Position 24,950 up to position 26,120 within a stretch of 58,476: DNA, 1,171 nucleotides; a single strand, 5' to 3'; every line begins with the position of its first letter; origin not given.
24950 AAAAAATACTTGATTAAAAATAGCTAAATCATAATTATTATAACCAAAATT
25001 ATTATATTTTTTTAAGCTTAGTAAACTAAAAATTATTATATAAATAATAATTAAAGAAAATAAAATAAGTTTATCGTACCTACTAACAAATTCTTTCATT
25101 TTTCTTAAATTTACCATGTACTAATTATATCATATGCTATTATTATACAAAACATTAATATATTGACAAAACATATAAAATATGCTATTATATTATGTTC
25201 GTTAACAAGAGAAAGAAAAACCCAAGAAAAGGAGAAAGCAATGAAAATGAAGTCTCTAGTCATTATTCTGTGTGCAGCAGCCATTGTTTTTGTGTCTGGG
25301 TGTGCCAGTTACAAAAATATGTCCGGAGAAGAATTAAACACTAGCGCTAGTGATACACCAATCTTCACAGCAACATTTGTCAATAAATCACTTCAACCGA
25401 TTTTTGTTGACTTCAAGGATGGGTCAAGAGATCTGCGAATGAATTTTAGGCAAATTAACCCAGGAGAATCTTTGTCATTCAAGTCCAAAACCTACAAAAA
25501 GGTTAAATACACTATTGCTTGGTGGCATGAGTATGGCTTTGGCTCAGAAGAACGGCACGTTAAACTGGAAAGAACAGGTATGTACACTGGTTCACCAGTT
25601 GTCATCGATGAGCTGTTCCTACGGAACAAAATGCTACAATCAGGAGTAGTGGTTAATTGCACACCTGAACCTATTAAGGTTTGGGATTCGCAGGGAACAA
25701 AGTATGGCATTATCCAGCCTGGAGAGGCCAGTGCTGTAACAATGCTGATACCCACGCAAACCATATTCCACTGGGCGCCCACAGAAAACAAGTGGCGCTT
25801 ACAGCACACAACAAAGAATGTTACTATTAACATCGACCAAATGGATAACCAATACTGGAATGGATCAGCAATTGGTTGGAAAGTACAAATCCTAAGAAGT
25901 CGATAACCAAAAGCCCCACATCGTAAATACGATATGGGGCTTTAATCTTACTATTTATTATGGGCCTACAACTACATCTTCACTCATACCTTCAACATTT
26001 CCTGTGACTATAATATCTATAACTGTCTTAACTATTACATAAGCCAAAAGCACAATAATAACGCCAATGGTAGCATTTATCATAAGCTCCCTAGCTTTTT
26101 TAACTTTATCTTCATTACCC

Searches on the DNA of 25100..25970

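Call 96: search_rna_families(source=window, start=25100, end=25970, threshold=evalue, max_evalue=1, show_alignments=1)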
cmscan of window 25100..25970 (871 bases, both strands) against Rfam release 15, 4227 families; matches with E-value up to 1: 2.
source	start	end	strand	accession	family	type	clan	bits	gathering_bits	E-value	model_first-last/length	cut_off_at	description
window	25902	25970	-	RF04312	trpB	Cis-reg;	-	26.5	59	0.26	41-107/107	5'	trpB ncRNA motif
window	25328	25414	+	RF00300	snoZ221_snoR21b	Gene; snRNA; snoRNA; CD-box;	-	18.8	44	0.45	1-91/91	no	Small nucleolar RNA Z221/R21b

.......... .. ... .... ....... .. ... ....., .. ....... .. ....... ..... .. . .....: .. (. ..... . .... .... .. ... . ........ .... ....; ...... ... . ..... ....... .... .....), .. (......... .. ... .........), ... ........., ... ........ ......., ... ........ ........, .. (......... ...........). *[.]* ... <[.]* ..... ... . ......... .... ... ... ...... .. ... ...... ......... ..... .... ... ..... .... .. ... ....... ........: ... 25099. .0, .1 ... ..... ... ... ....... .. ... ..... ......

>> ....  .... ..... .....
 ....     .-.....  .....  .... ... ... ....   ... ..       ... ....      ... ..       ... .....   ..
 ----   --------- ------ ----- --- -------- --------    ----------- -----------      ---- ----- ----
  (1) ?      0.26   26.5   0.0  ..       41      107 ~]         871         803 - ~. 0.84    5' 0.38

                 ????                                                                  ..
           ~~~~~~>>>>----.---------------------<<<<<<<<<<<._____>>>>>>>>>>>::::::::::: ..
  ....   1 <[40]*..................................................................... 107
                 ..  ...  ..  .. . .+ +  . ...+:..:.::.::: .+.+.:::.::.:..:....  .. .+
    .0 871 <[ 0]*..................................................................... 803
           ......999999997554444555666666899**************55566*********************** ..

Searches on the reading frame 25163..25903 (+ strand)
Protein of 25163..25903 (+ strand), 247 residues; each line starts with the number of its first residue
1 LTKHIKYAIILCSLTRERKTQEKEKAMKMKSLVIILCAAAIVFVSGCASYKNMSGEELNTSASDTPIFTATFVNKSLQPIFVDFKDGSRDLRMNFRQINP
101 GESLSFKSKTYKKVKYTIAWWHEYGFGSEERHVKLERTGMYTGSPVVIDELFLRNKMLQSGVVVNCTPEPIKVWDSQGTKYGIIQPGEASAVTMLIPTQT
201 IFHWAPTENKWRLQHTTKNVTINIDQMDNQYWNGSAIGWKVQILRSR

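Call 97: search_protein_families(library=pfam, proteins=[window:25163-25903:+], max_evalue=0.01)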
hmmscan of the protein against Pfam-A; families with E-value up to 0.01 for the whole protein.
window:25163-25903:+ (247 aa): 1 family
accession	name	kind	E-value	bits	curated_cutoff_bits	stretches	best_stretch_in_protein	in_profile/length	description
PF14310.12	Fn3-like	-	0.0019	18.7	25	0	184-214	29-59/71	Fibronectin type III-like domain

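Call 103: find_related_loci(query=window:25232-25903:+, collection=viral_contigs, flank=2000)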
Query window:25232-25903:+ (224 aa) in viral_contigs; peptide patterns used: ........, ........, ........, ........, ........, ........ (x = any residue, [..] = any of these).
8 stretches matched a pattern, but none encodes a relative of the query by tblastn (E <= 1e-3).

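Call 105: search_protein_families(library=phrogs, proteins=[window:25241-25903:+], max_evalue=0.01)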
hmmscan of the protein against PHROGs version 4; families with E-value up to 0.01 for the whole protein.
window:25241-25903:+ (221 aa): 0 families

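Call 106: search_protein_families(library=padloc, proteins=[window:25241-25903:+], max_evalue=0.01)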
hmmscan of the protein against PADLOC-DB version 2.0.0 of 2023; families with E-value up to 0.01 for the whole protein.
window:25241-25903:+ (221 aa): 0 families
